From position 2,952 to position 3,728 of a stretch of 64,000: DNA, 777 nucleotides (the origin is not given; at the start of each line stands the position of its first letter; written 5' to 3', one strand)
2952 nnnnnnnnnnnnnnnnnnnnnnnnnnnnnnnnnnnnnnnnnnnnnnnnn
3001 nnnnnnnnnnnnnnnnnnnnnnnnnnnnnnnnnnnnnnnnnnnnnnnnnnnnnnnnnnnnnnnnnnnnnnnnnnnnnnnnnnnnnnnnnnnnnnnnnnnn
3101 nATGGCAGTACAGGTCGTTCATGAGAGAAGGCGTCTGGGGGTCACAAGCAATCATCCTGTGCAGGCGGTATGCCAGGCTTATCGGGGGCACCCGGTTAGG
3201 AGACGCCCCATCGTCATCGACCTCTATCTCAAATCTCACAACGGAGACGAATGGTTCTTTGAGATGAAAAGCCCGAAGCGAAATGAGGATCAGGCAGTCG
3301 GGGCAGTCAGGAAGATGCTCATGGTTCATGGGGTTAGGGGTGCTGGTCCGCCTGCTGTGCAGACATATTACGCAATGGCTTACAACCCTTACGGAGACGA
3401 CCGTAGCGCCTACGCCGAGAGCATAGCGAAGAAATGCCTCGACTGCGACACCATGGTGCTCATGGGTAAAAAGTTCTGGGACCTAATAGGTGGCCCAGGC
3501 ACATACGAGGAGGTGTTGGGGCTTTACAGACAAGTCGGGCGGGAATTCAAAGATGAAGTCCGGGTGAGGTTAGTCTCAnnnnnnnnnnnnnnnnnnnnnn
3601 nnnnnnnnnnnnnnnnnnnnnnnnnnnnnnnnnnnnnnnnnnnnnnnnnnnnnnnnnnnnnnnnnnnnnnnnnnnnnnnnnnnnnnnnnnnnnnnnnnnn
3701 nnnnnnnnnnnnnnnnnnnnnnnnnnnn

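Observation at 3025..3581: Compositionally foreign PD-(D/E)xK-like ORF inserted into the purine operon and translationally coupled to purH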

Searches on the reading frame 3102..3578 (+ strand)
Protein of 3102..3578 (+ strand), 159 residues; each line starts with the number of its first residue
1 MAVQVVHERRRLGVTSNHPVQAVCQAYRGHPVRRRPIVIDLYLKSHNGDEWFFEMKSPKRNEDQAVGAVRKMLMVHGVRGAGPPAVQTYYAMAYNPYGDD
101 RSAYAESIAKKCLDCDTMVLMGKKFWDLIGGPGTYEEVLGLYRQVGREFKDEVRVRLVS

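Call 4: search_protein_families(library=pfam, proteins=[window:3102-3578:+], max_evalue=10)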
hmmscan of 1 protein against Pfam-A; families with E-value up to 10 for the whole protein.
window:3102-3578:+ (159 aa): 1 family
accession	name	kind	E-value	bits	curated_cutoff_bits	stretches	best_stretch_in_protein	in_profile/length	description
PF09520.16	RE_TdeIII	-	1.2e-30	107.4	27.2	1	26-146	121-242/242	Type II restriction endonuclease, TdeIII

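Call 5: search_protein_families(library=ncbifam, proteins=[window:3102-3578:+], max_evalue=10)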
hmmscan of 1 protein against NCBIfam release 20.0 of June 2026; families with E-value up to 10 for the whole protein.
window:3102-3578:+ (159 aa): 0 families

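Call 6: search_protein_families(library=padloc, proteins=[window:3102-3578:+], max_evalue=10)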
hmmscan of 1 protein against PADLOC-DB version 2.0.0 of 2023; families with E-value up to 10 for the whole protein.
window:3102-3578:+ (159 aa): 2 families
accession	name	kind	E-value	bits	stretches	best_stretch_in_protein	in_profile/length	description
PDLC03482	REase_II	-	1.3e-30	105.1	1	38-157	153-272/274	Type II restriction enzyme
PDLC03421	REase_II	-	2.3e-13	48.5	1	39-157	143-261/264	Type II restriction enzyme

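Call 7: search_solved_structures(query=window:3102-3578:+, max_evalue=10, show_alignments=2)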
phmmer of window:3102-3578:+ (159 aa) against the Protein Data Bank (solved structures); distinct sequences matched with E-value up to 10: 4.
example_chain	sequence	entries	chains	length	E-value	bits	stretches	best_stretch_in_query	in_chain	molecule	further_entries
9atx_A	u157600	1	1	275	0.22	14.7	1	28-60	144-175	Capsule synthesis positive regulator AcpB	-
8s7v_K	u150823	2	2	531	0.57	13.3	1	72-127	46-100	Glycine betaine/carnitine/choline transport ATP-binding protein OpuCA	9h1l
6ium_B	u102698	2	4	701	1.3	12.1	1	104-143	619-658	Enoyl-CoA hydratase/Delta(3)-cis-delta(2)-trans-enoyl-CoA isomerase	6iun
5zmb_A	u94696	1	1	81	1.4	12.1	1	2-49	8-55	ubiquintin-like protein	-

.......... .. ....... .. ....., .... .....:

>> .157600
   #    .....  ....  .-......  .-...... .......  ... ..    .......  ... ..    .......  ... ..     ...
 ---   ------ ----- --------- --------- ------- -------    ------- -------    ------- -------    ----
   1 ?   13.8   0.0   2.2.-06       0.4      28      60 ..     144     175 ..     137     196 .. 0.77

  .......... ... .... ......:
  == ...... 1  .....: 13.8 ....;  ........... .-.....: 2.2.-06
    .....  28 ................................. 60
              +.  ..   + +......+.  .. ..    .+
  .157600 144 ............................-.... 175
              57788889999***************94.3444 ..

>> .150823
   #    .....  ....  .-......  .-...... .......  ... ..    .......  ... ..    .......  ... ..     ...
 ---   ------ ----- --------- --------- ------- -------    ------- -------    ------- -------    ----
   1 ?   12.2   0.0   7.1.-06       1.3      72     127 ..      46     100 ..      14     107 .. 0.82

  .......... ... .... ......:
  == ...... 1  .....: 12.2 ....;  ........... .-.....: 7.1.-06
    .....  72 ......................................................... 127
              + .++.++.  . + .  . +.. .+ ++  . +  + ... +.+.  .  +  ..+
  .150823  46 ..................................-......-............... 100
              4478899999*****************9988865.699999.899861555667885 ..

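Call 8: find_homologous_proteins(query=window:3102-3578:+, max_evalue=0.001)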
Query window:3102-3578:+ (159 aa): 17 proteins with E <= 0.001 among 50 candidates.
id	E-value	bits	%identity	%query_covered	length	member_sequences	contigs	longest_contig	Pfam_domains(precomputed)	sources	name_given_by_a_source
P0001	1.9e-104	364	100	100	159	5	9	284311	PF09520.17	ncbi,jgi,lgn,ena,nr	ncbi:MAG: TdeIII family type II restriction endonuclease [Dehalococcoidia bacterium]|jgi:hypothetica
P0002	4.3e-100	350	97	99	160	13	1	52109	PF09520.17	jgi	jgi:hypothetical protein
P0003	2.5e-61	224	74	88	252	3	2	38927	PF09520.17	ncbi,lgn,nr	ncbi:hypothetical protein HRbin24_00476 [bacterium HR24]|nr:hypothetical protein HRbin24_00476 [bact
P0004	5.8e-51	191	65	84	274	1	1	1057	PF09520.17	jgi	-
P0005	2.3e-50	189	64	84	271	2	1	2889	PF09520.17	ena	-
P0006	5.8e-50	187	65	84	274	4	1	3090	PF09520.17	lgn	-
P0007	1.6e-42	163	55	87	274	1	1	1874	PF09520.17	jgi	-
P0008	1.0e-35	141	57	69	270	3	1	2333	PF09520.17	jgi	jgi:hypothetical protein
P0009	2.7e-35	140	54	74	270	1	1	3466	PF09520.17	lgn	-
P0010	4.8e-35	139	52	72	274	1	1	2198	PF09520.17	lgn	-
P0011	1.3e-34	137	47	91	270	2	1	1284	PF09520.17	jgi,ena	-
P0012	7.1e-34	135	52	81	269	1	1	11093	PF09520.17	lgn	-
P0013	1.7e-33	134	50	72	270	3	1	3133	PF09520.17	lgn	-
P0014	3.7e-33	133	52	72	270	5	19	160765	PF09520.17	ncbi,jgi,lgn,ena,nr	ncbi:hypothetical protein A3D11_03285 [Candidatus Peribacteria bacterium RIFCSPHIGHO2_02_FULL_49_16]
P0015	4.7e-33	132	47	81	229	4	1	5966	PF09520.17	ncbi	ncbi:MAG: TdeIII family type II restriction endonuclease [Patescibacteria group bacterium]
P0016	5.6e-32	129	44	81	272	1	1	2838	PF09520.17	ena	-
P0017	1.4e-29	121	49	70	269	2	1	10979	PF09520.17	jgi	jgi:hypothetical protein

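Call 11: find_encoding_contigs(protein=P0003, flank=8000, max_places=4)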
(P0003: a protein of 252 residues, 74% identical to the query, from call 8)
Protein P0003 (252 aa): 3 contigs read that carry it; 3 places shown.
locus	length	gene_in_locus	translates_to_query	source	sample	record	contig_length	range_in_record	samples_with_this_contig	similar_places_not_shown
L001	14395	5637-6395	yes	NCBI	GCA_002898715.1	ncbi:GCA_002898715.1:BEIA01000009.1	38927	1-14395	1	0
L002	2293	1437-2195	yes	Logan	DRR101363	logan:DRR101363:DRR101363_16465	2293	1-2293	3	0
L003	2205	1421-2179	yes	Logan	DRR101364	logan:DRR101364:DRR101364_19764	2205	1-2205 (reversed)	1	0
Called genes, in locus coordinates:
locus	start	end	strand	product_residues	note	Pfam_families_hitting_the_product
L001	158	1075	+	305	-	-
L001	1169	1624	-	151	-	PF14539:DUF4442 (weak), PF13622:4HBT_3 (weak), PF03061:4HBT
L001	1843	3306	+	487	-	PF13522:GATase_6, PF13537:GATase_7, PF00156:Pribosyltran (weak)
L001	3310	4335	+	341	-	PF00586:AIRS, PF02769:AIRS_C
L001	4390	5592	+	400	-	PF01555:N6_N4_Mtase (weak), PF01170:UPF0020 (faint)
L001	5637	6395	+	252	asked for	PF09520:HinfI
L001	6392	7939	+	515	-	PF02142:MGS, PF01808:AICARFT_IMPCHas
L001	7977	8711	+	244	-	PF00535:Glycos_transf_2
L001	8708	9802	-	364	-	PF02504:FA_synthesis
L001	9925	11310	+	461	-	PF05694:SBP56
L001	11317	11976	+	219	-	-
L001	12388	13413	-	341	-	PF04055:Radical_SAM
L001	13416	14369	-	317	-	PF22082:TtuA_LIM_N, PF01171:ATP_bind_3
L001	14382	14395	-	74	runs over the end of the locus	PF02597:ThiS (weak)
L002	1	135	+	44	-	?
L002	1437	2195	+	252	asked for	PF09520:HinfI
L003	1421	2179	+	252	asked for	PF09520:HinfI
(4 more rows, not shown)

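Call 12: find_encoding_contigs(protein=P0002, flank=8000, max_places=4)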
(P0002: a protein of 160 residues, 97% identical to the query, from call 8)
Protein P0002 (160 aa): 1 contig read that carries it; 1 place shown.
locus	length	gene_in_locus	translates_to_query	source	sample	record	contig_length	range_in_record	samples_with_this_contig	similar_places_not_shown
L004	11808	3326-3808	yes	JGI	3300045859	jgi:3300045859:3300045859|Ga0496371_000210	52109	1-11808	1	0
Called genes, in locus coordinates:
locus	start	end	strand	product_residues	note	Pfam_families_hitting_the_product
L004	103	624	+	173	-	-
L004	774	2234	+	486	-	PF13522:GATase_6, PF13537:GATase_7, PF00156:Pribosyltran (weak)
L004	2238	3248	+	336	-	PF00586:AIRS, PF02769:AIRS_C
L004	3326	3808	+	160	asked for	PF09520:HinfI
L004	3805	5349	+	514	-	PF02142:MGS, PF01808:AICARFT_IMPCHas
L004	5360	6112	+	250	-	PF00535:Glycos_transf_2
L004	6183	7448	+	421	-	PF00206:Lyase_1, PF10397:ADSL_C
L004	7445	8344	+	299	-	PF01259:SAICAR_synt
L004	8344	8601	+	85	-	PF02700:PurS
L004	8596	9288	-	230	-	PF12740:PETase, PF01738:DLH, PF12697:Abhydrolase_6 (faint), PF12146:Hydrolase_4 (faint), PF00326:Peptidase_S9 (faint), PF08840:BAAT_C (weak)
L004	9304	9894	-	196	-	PF00475:IGPD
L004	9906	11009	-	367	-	PF00155:Aminotran_1_2, PF04864:Alliinase_C (weak)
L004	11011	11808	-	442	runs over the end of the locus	PF00815:Histidinol_dh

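Call 18: search_solved_structures(query=A1, max_evalue=10, show_alignments=1)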
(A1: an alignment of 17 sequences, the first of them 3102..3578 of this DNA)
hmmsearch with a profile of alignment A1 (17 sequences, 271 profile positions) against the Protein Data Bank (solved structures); distinct sequences matched with E-value up to 10: 0.

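Call 21: search_protein_families(library=pfam, proteins=[L001:4390-5589:+, L001:5637-6392:+], max_evalue=0.001)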
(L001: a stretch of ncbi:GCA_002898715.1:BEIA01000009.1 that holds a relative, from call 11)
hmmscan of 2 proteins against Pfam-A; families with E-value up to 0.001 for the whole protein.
L001:4390-5589:+ (400 aa): 2 families
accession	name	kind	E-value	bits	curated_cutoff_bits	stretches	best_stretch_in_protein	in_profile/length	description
PF01555.25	N6_N4_Mtase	-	5.2e-14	53.2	26.7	2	83-115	183-215/221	DNA methylase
PF01170.24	UPF0020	-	3.1e-06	27.5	22.3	1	84-107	31-54/197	RMKL-like, methyltransferase domain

L001:5637-6392:+ (252 aa): 1 family
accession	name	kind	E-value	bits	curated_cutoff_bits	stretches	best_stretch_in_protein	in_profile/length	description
PF09520.16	RE_TdeIII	-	2.7e-53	181.5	27.2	1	17-239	22-242/242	Type II restriction endonuclease, TdeIII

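Call 22: find_homologous_proteins(query=A1, max_evalue=0.001)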
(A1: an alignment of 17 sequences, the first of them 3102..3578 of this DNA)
Query A1 (17 sequences) (159 aa, profile of the alignment): 876 proteins with E <= 0.001 among 6749 candidates; the best 120 are listed.
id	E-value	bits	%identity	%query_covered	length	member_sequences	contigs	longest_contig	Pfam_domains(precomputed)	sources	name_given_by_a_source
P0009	1.9e-135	468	54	74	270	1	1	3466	PF09520.17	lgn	-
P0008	3.6e-135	468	57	69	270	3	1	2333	PF09520.17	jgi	jgi:hypothetical protein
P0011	6.3e-135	467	47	91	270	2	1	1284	PF09520.17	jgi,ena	-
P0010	2.3e-128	445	52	72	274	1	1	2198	PF09520.17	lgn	-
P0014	5.6e-128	444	52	72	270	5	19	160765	PF09520.17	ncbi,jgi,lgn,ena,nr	ncbi:hypothetical protein A3D11_03285 [Candidatus Peribacteria bacterium RIFCSPHIGHO2_02_FULL_49_16]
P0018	3.3e-127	441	50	81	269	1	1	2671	PF09520.17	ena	-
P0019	5.8e-127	441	49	72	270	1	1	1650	PF09520.17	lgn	-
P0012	2.6e-126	439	52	81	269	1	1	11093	PF09520.17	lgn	-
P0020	7.2e-126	437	51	86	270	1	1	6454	PF09520.17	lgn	-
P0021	1.8e-125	436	48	81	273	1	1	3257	PF09520.17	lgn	-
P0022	2.1e-125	436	50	72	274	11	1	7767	PF09520.17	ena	-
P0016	2.3e-125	435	44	81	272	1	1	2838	PF09520.17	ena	-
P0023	3.2e-125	435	50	81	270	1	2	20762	PF09520.17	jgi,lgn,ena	-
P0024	2.2e-124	432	53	75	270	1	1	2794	PF09520.17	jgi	-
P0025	1.2e-123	430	47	91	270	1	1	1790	PF09520.17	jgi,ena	-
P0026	4.2e-123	428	53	73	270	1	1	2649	PF09520.17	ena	-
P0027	5.7e-123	428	55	72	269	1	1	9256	PF09520.17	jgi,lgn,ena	-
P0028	1.2e-122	427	55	75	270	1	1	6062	PF09520.17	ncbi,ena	-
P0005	1.4e-122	426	64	84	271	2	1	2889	PF09520.17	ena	-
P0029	1.7e-122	426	51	81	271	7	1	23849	PF09520.17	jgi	-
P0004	2.8e-122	425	65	84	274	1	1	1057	PF09520.17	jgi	-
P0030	2.8e-122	425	51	81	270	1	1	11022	PF09520.17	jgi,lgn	jgi:hypothetical protein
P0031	3.8e-122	425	48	75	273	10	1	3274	PF09520.17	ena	-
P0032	5.1e-122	424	41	86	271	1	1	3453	PF09520.17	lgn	-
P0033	6.0e-122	424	44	86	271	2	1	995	PF09520.17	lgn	-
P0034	6.1e-122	424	44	91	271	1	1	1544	PF09520.17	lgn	-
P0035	1.3e-121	423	47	72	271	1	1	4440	PF09520.17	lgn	-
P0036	1.5e-121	423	44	72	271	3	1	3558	PF09520.17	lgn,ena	-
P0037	1.5e-121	423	48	75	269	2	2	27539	PF09520.17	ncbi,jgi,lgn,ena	-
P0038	1.7e-121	423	45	92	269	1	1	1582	PF09520.17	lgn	-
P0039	2.0e-121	422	49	81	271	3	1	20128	PF09520.17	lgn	-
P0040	2.1e-121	422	41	86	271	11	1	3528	PF09520.17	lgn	-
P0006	2.3e-121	422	65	84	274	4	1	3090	PF09520.17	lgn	-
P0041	3.0e-121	422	54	73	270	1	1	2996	PF09520.17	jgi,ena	-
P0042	3.1e-121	422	41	86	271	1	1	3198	PF09520.17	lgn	-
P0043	3.2e-121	422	47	73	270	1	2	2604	PF09520.17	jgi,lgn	jgi:hypothetical protein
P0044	3.5e-121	422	42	86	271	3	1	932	PF09520.17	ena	-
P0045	3.6e-121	422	53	72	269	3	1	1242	PF09520.17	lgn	-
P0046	3.7e-121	422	50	81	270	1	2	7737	PF09520.17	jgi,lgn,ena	jgi:hypothetical protein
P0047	4.2e-121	421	41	91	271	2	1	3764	PF09520.17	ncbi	-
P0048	4.2e-121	421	47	72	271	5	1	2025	PF09520.17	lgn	-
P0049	6.4e-121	421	42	81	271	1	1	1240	PF09520.17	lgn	-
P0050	8.3e-121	420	50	71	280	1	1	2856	PF09520.17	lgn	-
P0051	9.6e-121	420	40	91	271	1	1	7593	PF09520.17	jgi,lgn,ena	-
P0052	1.1e-120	420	38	91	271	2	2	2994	PF09520.17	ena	-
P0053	1.9e-120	419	41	86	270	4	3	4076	PF09520.17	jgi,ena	-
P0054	1.9e-120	419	45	86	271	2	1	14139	PF09520.17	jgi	jgi:hypothetical protein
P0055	2.3e-120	419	49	81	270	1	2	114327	PF09520.17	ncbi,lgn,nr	ncbi:MAG: TdeIII family type II restriction endonuclease [Thaumarchaeota archaeon]|nr:TdeIII family 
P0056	2.3e-120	419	43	91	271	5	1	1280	PF09520.17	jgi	-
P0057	2.5e-120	419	46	92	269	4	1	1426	PF09520.17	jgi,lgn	jgi:hypothetical protein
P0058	2.8e-120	419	49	75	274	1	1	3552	PF09520.17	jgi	-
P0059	3.5e-120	418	51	72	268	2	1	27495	PF09520.17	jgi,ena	-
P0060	3.5e-120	418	46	76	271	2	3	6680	PF09520.17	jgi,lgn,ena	-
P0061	3.7e-120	418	44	81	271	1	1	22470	PF09520.17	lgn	-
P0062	5.8e-120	418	47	81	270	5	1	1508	PF09520.17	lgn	-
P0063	6.9e-120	417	41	91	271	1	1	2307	PF09520.17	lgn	-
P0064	7.6e-120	417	40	86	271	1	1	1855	PF09520.17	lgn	-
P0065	8.5e-120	417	43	86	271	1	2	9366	PF09520.17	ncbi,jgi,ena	-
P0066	8.7e-120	417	50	81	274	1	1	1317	PF09520.17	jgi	jgi:hypothetical protein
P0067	8.9e-120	417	45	86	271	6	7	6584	PF09520.17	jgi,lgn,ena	-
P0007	9.1e-120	417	55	87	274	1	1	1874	PF09520.17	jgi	-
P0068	1.3e-119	416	50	83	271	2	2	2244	PF09520.17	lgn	-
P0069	1.5e-119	416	45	72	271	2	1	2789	PF09520.17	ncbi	-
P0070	1.6e-119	416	45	91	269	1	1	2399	PF09520.17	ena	-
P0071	1.7e-119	416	54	69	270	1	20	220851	PF09520.17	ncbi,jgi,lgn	-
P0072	1.8e-119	416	43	86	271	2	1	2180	PF09520.17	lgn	-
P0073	1.9e-119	416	41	86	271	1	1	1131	PF09520.17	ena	-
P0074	2.0e-119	416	41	86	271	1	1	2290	PF09520.17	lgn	-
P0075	2.1e-119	416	54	72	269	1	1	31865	PF09520.17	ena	-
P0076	2.1e-119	416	37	86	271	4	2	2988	PF09520.17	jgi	jgi:hypothetical protein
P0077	2.5e-119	416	45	81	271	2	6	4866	PF09520.17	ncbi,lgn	-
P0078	2.9e-119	415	42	86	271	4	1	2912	PF09520.17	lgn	-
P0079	3.4e-119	415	50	81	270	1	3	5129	PF09520.17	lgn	-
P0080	3.5e-119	415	41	86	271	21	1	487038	PF09520.17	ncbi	ncbi:MAG: TdeIII family type II restriction endonuclease [Candidatus Komeilibacteria bacterium]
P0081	4.5e-119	415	39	86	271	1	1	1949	PF09520.17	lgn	-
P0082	5.2e-119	415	45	72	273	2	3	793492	PF09520.17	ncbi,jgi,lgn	-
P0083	5.3e-119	415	44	81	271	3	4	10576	PF09520.17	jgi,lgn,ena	-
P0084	5.9e-119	414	45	72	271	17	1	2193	PF09520.17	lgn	-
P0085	7.0e-119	414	45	72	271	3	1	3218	PF09520.17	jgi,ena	-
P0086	7.3e-119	414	40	86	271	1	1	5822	PF09520.17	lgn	-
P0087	9.3e-119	414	51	74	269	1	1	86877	PF09520.17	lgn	-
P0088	1.0e-118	414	45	86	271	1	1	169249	PF09520.17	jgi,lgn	jgi:hypothetical protein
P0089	1.1e-118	414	40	81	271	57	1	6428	PF09520.17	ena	-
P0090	1.1e-118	413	45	72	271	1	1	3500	PF09520.17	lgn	-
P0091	1.2e-118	413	41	86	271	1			PF09520.17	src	-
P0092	1.4e-118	413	42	85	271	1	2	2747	PF09520.17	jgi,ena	-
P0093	1.4e-118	413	45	81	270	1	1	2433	PF09520.17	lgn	-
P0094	1.5e-118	413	46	77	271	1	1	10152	PF09520.17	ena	-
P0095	1.6e-118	413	53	76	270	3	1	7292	PF09520.17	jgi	jgi:hypothetical protein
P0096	1.6e-118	413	40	86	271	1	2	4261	PF09520.17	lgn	-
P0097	1.7e-118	413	46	77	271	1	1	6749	PF09520.17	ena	-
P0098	1.7e-118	413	53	81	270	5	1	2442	PF09520.17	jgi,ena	jgi:hypothetical protein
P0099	1.7e-118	413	52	72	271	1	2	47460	PF09520.17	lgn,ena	-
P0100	2.0e-118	413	41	86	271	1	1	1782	PF09520.17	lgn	-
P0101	2.2e-118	413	38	86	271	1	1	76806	PF09520.17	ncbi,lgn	-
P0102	2.4e-118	412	42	86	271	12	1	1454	PF09520.17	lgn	-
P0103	2.7e-118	412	48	81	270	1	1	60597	PF09520.17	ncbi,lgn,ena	-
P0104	2.7e-118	412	46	77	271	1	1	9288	PF09520.17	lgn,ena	-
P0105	3.2e-118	412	43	91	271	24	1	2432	PF09520.17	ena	-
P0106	3.3e-118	412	52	74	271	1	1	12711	PF09520.17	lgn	-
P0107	4.2e-118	412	47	81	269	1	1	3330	PF09520.17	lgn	-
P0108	4.3e-118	412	40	86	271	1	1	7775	PF09520.17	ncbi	-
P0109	4.4e-118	412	47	91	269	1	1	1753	PF09520.17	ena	-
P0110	5.1e-118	411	38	86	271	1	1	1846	PF09520.17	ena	-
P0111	5.8e-118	411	53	81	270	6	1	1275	PF09520.17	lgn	-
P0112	5.8e-118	411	38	86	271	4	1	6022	PF09520.17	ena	-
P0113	5.9e-118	411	45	91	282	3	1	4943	PF09520.17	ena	-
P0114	6.1e-118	411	38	86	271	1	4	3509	PF09520.17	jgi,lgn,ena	-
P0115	7.3e-118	411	46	72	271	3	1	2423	PF09520.17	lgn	-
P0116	8.5e-118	411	43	81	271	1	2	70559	PF09520.17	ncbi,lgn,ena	ncbi:MAG: TdeIII family type II restriction endonuclease [Patescibacteria group bacterium]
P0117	9.0e-118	410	42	72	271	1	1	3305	PF09520.17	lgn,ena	-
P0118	9.6e-118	410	39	86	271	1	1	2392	PF09520.17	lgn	-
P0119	1.0e-117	410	50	81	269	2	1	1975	PF09520.17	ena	-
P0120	1.1e-117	410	46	70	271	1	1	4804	PF09520.17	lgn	-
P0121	1.1e-117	410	45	86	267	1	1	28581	PF09520.17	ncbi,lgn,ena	-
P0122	1.3e-117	410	45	72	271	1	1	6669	PF09520.17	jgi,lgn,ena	-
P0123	1.8e-117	409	41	81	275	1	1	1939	PF09520.17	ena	-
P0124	2.0e-117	409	45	75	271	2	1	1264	PF09520.17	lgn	-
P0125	2.2e-117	409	52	72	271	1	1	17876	PF09520.17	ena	-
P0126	2.5e-117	409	52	75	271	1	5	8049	PF09520.17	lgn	-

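Call 26: find_related_loci(query=window:3102-3578:+, collection=metagenome_contigs, flank=5000)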
Query window:3102-3578:+ (159 aa) in metagenome_contigs; peptide patterns used: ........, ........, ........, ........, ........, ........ (x = any residue, [..] = any of these).
225 stretches matched a pattern; 7 encode a relative of the query (tblastn E <= 1e-3); 7 distinct loci.
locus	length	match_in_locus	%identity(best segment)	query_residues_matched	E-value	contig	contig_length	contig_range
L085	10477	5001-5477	98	1-159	2e-106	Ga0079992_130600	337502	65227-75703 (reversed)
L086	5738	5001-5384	50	20-148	4e-42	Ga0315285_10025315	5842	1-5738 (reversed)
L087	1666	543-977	42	5-148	2e-39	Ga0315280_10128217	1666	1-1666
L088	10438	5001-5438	44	4-148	5e-39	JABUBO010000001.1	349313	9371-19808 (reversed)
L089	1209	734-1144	40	20-157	1e-32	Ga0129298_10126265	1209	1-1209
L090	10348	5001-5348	41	34-148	4e-30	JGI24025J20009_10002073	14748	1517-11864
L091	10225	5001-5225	60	85-159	1e-25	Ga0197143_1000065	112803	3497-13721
